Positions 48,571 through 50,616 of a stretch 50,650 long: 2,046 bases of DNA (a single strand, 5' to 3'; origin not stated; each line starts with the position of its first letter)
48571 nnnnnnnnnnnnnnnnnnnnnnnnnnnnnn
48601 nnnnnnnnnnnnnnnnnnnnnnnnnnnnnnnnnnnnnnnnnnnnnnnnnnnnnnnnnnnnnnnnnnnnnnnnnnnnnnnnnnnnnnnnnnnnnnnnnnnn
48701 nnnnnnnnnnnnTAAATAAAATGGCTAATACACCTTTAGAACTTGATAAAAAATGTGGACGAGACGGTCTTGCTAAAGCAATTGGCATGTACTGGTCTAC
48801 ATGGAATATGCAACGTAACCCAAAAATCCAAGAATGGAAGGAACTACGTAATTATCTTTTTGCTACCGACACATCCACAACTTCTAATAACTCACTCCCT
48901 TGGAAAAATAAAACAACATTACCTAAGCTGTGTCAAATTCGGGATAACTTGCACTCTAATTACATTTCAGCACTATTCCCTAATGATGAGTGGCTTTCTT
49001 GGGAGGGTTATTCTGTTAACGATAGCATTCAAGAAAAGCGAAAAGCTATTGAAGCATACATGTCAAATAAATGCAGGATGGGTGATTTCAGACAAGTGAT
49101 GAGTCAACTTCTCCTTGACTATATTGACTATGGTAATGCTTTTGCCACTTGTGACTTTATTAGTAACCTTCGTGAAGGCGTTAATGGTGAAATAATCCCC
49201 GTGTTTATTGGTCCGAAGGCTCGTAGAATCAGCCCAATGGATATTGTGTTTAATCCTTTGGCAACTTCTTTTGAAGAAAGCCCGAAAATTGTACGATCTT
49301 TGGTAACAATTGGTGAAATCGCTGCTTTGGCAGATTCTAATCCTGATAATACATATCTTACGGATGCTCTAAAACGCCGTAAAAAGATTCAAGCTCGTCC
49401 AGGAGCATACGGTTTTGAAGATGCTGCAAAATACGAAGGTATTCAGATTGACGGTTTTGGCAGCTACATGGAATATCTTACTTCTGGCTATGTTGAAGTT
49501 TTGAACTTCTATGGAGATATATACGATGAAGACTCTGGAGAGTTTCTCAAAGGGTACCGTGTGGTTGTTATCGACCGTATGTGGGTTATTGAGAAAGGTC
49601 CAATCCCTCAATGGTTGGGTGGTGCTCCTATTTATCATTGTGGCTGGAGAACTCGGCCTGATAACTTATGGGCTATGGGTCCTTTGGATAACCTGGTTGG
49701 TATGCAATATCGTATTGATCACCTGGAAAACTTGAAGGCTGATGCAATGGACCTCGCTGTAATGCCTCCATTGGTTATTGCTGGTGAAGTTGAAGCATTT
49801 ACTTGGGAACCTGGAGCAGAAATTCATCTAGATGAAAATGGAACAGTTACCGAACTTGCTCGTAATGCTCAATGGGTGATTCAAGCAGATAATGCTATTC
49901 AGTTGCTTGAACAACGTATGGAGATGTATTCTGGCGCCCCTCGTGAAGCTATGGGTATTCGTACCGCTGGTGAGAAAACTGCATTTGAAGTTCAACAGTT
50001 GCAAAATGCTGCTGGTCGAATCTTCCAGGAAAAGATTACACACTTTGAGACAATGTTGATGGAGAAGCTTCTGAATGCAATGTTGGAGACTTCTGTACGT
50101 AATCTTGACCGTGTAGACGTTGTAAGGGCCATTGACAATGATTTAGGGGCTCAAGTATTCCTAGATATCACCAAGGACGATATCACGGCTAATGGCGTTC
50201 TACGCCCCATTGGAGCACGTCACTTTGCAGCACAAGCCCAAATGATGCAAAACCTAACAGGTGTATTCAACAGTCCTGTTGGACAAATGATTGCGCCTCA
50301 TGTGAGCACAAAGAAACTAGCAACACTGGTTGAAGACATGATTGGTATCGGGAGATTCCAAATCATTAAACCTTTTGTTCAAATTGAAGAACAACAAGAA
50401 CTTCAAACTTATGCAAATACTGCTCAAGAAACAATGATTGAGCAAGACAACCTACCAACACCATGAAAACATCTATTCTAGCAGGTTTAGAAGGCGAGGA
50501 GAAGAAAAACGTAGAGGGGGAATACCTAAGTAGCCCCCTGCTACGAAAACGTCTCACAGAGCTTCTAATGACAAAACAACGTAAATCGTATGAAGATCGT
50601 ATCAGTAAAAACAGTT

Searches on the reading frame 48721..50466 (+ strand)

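Call 99: search_protein_families(library=pfam, proteins=[window:48721-50466:+], max_evalue=0.001)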
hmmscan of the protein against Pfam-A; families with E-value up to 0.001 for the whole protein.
window:48721-50466:+ (581 aa): 1 family
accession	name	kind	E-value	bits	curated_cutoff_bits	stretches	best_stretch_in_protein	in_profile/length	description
PF12236.14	Head-tail_con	-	8.3e-06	24.9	27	0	303-455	250-407/489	Bacteriophage head to tail connecting protein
